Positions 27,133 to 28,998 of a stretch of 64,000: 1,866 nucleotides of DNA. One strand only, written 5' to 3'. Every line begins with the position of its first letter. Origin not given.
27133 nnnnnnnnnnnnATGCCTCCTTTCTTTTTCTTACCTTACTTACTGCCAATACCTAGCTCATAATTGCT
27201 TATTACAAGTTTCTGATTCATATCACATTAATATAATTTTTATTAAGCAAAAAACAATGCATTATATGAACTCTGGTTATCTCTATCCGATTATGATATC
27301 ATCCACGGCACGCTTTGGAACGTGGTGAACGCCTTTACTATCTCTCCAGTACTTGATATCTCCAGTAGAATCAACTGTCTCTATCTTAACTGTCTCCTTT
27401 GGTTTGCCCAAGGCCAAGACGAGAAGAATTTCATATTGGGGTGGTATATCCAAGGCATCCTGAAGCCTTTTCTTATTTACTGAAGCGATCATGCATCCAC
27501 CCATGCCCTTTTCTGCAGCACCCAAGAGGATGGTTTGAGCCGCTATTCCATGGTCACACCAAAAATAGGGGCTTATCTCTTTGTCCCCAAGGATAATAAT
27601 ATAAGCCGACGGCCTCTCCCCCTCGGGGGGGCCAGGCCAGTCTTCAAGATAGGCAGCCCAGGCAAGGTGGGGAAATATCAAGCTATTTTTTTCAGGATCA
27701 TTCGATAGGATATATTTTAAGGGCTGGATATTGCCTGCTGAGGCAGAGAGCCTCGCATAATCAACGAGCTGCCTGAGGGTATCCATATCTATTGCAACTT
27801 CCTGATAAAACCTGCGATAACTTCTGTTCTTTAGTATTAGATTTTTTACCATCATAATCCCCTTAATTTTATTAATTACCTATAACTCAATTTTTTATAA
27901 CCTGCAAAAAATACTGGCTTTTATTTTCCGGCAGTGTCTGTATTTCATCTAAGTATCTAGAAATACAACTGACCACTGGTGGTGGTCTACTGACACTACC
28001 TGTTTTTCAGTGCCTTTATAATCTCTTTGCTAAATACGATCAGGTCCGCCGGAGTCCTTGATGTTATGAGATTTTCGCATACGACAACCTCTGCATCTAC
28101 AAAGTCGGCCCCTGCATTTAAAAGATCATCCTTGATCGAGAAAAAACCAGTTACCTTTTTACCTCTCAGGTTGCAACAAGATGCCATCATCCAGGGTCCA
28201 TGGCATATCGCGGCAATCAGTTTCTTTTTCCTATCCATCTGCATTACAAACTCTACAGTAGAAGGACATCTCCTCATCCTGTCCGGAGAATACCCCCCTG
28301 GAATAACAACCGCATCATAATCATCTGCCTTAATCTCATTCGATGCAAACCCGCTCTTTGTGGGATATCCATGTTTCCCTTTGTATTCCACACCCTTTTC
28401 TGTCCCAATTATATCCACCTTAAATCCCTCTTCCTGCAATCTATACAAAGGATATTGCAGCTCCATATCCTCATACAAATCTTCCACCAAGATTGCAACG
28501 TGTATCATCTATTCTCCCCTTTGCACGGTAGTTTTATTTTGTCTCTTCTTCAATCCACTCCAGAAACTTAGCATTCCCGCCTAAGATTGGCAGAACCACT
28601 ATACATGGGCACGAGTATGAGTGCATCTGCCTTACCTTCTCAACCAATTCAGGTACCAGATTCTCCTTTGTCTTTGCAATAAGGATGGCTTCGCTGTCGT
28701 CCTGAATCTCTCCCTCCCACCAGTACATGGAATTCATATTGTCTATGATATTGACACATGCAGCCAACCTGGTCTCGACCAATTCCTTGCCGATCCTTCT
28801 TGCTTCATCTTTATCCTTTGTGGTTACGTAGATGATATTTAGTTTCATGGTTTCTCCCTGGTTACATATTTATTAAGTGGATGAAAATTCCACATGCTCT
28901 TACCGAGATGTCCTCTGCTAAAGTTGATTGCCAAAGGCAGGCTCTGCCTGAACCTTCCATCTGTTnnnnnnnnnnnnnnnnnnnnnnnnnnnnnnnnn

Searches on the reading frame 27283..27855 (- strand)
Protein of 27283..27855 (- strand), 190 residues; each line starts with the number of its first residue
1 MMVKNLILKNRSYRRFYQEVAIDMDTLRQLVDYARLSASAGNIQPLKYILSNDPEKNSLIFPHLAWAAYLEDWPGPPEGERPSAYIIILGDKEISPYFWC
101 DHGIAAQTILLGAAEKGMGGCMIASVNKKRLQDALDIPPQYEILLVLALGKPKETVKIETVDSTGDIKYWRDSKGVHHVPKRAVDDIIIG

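Call 62: search_protein_families(library=pfam, proteins=[window:27283-27855:-], max_evalue=0.00001)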
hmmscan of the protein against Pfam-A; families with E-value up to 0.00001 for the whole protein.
window:27283-27855:- (190 aa): 2 families
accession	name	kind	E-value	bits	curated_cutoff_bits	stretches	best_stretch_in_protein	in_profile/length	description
PF00881.29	Nitroreductase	-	2.9e-19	70.3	23.5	1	9-151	3-167/167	Nitroreductase family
PF14512.11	TM1586_NiRdase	-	1.1e-06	28.8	27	0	83-157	67-138/215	Putative TM nitroreductase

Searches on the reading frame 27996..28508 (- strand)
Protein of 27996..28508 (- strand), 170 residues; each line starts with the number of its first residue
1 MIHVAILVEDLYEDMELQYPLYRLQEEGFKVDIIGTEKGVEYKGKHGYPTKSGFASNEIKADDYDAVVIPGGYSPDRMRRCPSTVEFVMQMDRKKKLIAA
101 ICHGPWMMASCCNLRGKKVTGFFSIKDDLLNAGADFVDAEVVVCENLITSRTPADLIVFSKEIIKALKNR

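Call 62: search_protein_families(library=pfam, proteins=[window:27996-28508:-], max_evalue=0.00001)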
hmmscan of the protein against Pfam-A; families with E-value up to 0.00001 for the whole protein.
window:27996-28508:- (170 aa): 1 family
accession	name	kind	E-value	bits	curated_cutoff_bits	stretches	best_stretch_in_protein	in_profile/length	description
PF01965.30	DJ-1_PfpI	-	2.9e-49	167.5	26.6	1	4-165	3-164/165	DJ-1/PfpI family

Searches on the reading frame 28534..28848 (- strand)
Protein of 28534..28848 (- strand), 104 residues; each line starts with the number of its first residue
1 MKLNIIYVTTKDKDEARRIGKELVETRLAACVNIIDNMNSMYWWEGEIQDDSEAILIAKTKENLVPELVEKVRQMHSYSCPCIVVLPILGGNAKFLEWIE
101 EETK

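Call 62: search_protein_families(library=pfam, proteins=[window:28534-28848:-], max_evalue=0.00001)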
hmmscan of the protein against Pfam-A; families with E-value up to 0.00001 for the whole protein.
window:28534-28848:- (104 aa): 1 family
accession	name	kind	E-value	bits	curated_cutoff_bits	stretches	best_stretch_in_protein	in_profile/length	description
PF03091.20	CutA1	-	4.4e-38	129.5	22.4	1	5-102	2-99/99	CutA1 divalent ion tolerance protein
